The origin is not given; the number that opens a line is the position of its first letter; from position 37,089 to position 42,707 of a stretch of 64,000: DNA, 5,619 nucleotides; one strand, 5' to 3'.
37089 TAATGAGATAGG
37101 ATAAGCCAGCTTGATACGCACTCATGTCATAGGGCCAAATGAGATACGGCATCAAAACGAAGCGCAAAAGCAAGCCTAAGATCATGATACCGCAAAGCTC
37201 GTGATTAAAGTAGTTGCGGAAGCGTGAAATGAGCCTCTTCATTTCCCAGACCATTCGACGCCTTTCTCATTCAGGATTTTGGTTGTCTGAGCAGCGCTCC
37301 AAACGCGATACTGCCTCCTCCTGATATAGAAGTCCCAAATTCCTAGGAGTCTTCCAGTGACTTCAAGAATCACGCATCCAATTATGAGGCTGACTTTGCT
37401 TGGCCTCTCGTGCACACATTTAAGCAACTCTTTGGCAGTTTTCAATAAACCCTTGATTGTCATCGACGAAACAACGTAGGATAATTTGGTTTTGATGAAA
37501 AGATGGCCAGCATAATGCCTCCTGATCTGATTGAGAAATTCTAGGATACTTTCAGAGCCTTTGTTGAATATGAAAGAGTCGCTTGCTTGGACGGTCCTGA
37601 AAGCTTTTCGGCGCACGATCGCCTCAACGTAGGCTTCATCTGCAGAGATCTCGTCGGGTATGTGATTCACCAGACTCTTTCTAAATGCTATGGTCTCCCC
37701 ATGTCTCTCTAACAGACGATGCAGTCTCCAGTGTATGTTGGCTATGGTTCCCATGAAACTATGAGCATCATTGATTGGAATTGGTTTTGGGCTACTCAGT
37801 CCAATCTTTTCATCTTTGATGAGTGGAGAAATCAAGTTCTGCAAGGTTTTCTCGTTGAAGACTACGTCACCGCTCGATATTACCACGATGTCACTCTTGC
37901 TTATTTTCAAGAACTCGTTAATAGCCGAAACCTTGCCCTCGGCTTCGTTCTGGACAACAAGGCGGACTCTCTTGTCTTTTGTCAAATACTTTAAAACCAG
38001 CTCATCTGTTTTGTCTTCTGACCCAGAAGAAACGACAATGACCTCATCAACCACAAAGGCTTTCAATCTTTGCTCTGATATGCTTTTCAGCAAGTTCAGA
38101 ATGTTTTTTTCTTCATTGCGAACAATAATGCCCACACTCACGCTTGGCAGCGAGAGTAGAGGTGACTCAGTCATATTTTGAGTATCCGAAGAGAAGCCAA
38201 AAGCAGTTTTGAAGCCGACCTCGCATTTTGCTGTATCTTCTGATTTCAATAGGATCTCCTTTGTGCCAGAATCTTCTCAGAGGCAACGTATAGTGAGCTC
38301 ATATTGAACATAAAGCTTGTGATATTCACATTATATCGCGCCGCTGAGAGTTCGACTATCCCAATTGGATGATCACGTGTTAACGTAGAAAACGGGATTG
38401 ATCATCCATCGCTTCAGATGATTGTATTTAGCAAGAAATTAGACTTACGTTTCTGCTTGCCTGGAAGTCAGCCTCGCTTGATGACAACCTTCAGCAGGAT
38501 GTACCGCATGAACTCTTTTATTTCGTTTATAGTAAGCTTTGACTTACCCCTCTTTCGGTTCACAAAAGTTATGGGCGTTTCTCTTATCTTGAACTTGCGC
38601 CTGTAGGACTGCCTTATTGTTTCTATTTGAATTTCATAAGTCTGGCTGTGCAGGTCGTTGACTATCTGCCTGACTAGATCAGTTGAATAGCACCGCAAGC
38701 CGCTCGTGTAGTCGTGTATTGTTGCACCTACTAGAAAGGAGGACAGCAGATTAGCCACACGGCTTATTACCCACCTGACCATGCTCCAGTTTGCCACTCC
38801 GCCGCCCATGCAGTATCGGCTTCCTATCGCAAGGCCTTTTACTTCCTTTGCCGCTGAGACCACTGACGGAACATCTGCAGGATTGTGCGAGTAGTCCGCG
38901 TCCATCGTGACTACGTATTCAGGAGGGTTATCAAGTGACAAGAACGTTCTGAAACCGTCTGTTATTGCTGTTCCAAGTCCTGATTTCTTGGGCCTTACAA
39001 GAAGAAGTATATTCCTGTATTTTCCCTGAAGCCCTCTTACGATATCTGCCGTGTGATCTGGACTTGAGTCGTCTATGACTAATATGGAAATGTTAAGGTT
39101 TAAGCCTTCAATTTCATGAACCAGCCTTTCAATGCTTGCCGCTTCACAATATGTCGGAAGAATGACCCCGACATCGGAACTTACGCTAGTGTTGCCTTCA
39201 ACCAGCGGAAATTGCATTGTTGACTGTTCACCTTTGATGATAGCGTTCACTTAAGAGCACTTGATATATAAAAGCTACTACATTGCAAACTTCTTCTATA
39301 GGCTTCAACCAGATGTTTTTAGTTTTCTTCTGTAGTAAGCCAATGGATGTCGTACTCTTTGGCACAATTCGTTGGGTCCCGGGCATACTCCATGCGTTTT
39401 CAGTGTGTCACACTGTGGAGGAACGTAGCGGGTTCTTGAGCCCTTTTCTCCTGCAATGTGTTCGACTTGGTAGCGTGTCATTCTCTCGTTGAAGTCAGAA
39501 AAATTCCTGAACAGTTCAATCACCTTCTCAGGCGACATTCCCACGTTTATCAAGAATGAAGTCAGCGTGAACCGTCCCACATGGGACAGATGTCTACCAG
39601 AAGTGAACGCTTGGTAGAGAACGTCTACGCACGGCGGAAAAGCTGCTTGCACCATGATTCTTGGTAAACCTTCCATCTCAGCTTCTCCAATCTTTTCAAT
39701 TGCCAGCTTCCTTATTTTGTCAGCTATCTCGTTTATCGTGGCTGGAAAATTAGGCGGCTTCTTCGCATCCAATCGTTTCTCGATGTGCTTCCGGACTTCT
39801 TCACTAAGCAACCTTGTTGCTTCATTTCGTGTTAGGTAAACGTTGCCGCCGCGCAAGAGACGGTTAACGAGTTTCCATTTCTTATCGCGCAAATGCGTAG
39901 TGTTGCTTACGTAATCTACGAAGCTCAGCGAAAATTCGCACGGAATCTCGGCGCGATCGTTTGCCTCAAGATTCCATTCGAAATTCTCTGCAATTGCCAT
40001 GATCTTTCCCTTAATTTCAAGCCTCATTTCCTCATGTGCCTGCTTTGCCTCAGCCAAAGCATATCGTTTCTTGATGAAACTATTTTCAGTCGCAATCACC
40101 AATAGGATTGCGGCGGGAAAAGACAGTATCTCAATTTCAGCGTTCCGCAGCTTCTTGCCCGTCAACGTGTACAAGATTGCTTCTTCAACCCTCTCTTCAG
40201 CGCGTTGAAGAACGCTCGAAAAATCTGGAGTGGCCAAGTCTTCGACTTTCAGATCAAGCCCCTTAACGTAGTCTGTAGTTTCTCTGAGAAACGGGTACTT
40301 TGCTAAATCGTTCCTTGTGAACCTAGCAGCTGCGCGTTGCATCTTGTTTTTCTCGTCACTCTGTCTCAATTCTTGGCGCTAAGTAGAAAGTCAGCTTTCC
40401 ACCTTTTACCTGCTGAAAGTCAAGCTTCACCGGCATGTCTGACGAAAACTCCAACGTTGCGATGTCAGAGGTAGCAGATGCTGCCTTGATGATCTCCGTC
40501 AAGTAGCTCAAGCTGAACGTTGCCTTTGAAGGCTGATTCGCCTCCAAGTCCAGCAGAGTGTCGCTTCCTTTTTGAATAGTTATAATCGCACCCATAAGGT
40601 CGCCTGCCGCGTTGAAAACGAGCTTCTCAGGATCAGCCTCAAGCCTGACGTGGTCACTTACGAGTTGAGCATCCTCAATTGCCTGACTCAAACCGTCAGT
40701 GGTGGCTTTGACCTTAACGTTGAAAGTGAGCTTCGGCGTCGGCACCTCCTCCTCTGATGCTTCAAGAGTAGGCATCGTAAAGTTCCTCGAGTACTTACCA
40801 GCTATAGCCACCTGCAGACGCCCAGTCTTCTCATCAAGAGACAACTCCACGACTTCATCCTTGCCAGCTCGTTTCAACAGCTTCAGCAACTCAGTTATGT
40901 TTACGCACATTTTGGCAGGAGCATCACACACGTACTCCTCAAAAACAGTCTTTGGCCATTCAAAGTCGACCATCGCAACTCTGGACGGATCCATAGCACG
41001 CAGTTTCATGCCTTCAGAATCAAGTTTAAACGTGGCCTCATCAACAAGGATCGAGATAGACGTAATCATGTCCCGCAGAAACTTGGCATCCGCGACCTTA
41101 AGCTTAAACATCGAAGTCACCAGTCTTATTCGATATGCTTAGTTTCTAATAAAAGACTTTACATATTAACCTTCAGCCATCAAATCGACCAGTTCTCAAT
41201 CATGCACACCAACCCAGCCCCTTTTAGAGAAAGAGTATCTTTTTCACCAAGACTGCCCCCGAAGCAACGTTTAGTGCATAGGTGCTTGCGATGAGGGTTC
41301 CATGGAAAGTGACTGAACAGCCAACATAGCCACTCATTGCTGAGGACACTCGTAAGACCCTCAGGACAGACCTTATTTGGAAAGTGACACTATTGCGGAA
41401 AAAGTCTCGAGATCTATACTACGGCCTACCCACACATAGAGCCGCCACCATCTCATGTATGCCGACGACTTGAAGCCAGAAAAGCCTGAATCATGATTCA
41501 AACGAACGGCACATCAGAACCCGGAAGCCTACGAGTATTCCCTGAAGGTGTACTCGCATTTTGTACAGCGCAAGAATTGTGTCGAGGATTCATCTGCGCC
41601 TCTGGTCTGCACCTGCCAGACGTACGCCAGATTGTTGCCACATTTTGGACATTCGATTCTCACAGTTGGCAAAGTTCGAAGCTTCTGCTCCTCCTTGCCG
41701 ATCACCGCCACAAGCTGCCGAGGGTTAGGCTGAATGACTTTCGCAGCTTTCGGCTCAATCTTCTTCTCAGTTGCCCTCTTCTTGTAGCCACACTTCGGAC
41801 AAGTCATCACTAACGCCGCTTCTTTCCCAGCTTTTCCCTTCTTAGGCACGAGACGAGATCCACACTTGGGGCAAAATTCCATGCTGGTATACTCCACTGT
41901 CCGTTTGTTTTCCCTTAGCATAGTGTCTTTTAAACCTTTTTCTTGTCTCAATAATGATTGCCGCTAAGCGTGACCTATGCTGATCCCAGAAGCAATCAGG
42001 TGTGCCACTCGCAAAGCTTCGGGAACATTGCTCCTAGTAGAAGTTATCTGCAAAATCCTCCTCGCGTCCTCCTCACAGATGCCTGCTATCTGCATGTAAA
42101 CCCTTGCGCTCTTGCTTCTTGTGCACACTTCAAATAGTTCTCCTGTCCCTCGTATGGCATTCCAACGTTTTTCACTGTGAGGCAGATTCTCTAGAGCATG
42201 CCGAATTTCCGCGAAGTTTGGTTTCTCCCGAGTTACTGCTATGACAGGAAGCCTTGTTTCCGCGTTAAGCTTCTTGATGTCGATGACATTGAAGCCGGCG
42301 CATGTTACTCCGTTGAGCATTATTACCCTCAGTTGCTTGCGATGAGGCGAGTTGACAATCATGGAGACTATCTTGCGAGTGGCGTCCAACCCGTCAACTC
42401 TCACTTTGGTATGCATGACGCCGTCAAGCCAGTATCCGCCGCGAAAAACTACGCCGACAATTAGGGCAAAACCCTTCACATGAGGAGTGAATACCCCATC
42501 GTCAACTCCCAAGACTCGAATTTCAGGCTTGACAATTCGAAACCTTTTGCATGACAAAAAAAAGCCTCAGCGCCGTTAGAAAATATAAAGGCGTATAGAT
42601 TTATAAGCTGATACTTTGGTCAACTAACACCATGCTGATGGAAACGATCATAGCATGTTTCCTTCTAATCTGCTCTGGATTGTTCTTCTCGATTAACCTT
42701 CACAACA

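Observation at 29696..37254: Fusion/fission pair: GT-C glycosyltransferase plus a conserved uncharacterised ectodomain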

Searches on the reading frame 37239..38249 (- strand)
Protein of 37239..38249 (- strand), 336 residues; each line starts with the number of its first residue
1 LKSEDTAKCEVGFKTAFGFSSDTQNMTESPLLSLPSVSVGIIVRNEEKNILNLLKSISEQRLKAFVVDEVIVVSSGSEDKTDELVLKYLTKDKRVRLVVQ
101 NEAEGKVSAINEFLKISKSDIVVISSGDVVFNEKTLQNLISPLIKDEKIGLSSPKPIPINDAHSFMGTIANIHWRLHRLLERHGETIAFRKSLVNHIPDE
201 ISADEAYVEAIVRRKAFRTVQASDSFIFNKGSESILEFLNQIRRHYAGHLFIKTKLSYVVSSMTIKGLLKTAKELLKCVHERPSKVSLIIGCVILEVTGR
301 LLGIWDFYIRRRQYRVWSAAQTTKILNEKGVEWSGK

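Call 5: search_protein_families(library=pfam, proteins=[window:37239-38249:-], max_evalue=0.01)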
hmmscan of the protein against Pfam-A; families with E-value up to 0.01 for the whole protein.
window:37239-38249:- (336 aa): 2 families
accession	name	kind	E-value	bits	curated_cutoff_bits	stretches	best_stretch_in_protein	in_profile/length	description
PF00535.33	Glycos_transf_2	-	6.5e-22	78.7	23.3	1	38-149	1-109/168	Glycosyl transferase family 2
PF13641.12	Glyco_tranf_2_3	-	3e-07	31.1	27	1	35-150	1-117/230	Glycosyltransferase like family 2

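Call 73: search_solved_structures(query=window:37239-38249:-, max_evalue=0.001)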
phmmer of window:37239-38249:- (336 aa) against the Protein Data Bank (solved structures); distinct sequences matched with E-value up to 0.001: 4.
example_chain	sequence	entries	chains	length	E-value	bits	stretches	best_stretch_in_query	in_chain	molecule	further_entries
6yv7_B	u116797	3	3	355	8.5e-08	35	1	35-224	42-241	Glycosyl transferase, family 2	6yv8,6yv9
6yv7_A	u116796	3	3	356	8.6e-08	35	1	35-224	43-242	Glycosyl transferase, family 2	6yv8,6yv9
2z87_A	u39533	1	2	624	0.00096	21.7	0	38-168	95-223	Chondroitin synthase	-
2z86_A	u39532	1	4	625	0.00096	21.7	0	38-168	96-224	Chondroitin synthase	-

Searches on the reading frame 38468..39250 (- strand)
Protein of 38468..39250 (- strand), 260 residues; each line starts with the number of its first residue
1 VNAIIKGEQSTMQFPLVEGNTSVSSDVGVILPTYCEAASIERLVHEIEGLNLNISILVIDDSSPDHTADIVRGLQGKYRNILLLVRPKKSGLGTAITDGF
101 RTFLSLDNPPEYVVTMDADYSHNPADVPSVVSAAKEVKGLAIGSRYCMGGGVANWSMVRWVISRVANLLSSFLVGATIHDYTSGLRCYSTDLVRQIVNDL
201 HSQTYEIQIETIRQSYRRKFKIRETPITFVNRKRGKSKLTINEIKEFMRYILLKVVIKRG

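Call 5: search_protein_families(library=pfam, proteins=[window:38468-39250:-], max_evalue=0.01)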
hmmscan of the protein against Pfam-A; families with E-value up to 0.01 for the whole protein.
window:38468-39250:- (260 aa): 2 families
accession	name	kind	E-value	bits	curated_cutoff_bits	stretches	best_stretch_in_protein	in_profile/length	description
PF00535.33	Glycos_transf_2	-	2.6e-23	83.2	23.3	1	29-195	2-166/168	Glycosyl transferase family 2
PF13641.12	Glyco_tranf_2_3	-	0.0069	16.9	27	1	27-134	3-111/230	Glycosyltransferase like family 2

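Call 7: search_protein_families(library=ncbifam, proteins=[window:38468-39250:-], max_evalue=0.1)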
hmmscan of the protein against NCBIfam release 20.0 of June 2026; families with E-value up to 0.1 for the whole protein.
window:38468-39250:- (260 aa): 16 families
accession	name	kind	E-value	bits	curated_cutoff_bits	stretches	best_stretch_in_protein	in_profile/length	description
TIGR04182.1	glyco_TIGR04182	equivalog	8.8e-18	64.7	325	1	26-239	1-201/293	S-layer glycoprotein N-glycosyltransferase AglJ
NF041391.1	DPhHxTase_Halo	equivalog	9e-16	57.5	375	1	33-239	3-192/213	dolichyl-phosphate hexose transferase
NF007986.1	PRK10714.1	equivalog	7.8e-15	54.7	529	1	26-249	7-220/316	undecaprenyl-phosphate 4-deoxy-4-formamido-L-arabinose transferase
NF058614.1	PPMAGASynPpgS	equivalog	9.3e-13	48.1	370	1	26-238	1-205/226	polyprenyl-phospho-N-acetylgalactosaminyl synthase PpgS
TIGR03937.1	PgaC_IcaA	equivalog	7.4e-07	28.5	422.3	1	24-119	44-135/407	poly-beta-1,6-N-acetyl-D-glucosamine synthase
TIGR03469.1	HpnB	hypoth_equivalog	1.3e-06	27.7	379.25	1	24-136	43-162/386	hopene-associated glycosyltransferase HpnB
NF047588.1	GlcsyltransPgfSStrep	equivalog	1.9e-06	27.3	500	1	28-198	4-169/308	glycosyltransferase PgfS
NF045692.1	OglycostaseCruG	equivalog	3.9e-06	26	600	1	21-136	37-154/386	2'-O-glycosyltransferase CruG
NF053846.1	glyco_with_XrtP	equivalog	3.4e-05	22.7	520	1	29-124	45-148/440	XrtP-associated glycosyltransferase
TIGR04283.1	glyco_like_mftF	equivalog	8.3e-05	22.3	182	1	28-75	2-50/221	TIGR04283 family arsenosugar biosynthesis glycosyltransferase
NF038302.1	EPS_HpsE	equivalog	0.00029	19.9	300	1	26-84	2-64/307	hormogonium polysaccharide biosynthesis glycosyltransferase HpsE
NF007482.0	PRK10073.1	equivalog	0.0023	17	423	1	24-124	5-100/334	glycosyltransferase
NF047683.1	TeichurnBiosyTuaG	equivalog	0.0061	16.2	400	1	25-95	6-77/252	teichuronic acid biosynthesis protein TuaG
NF010496.0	PRK13915.1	equivalog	0.0088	15.2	262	1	24-71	30-81/307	glucosyl-3-phosphoglycerate synthase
NF041875.1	EPS_EpsD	equivalog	0.012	15.1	370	1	28-95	2-70/325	exopolysaccharide biosynthesis glycosyltransferase EpsD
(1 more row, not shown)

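Call 70: search_solved_structures(query=window:38468-39250:-, max_evalue=0.00001)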
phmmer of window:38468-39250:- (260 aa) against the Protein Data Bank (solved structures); distinct sequences matched with E-value up to 0.00001: 4.
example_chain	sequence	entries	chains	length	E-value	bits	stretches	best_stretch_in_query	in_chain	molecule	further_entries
5mlz_A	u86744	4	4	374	1.2e-28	103.3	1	24-252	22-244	Dolichol monophosphate mannose synthase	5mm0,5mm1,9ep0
9hwj_A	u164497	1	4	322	3.6e-10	42.8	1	26-246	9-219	Undecaprenyl-phosphate 4-deoxy-4-formamido-L-arabinose transferase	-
9bhc_C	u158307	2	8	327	8.4e-10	41.6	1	26-245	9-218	Undecaprenyl-phosphate 4-deoxy-4-formamido-L-arabinose transferase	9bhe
8vxh_A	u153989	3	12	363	1.1e-09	41.2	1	26-245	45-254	Undecaprenyl-phosphate 4-deoxy-4-formamido-L-arabinose transferase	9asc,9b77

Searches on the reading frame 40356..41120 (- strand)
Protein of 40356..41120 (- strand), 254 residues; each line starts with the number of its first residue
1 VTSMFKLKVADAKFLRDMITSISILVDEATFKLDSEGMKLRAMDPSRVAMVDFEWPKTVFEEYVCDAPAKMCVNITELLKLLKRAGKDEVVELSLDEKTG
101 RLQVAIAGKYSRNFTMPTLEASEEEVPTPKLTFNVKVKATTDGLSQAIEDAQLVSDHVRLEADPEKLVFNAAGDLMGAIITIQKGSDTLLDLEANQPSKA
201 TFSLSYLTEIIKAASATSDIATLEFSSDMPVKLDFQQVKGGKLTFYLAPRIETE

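Call 71: search_protein_families(library=pfam, proteins=[window:40356-41120:-], max_evalue=0.001)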
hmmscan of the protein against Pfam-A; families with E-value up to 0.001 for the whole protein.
window:40356-41120:- (254 aa): 3 families
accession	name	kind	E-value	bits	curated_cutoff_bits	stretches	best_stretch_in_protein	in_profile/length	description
PF00705.23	PCNA_N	-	1.1e-19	70.9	20.3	1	4-106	1-103/127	Proliferating cell nuclear antigen, N-terminal domain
PF02747.20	PCNA_C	-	1e-14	55.3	23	1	130-249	4-127/128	Proliferating cell nuclear antigen, C-terminal domain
PF04005.17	Hus1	-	6e-05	22.7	27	1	5-157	3-150/288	Hus1-like protein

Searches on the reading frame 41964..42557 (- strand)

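Call 71: search_protein_families(library=pfam, proteins=[window:41964-42557:-], max_evalue=0.001)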
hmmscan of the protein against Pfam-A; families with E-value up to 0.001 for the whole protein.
window:41964-42557:- (197 aa): 1 family
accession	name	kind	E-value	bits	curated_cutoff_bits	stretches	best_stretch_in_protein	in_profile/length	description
PF01949.23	Endo_dU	-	3.6e-61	206.1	32.7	1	12-192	2-181/182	Endonuclease dU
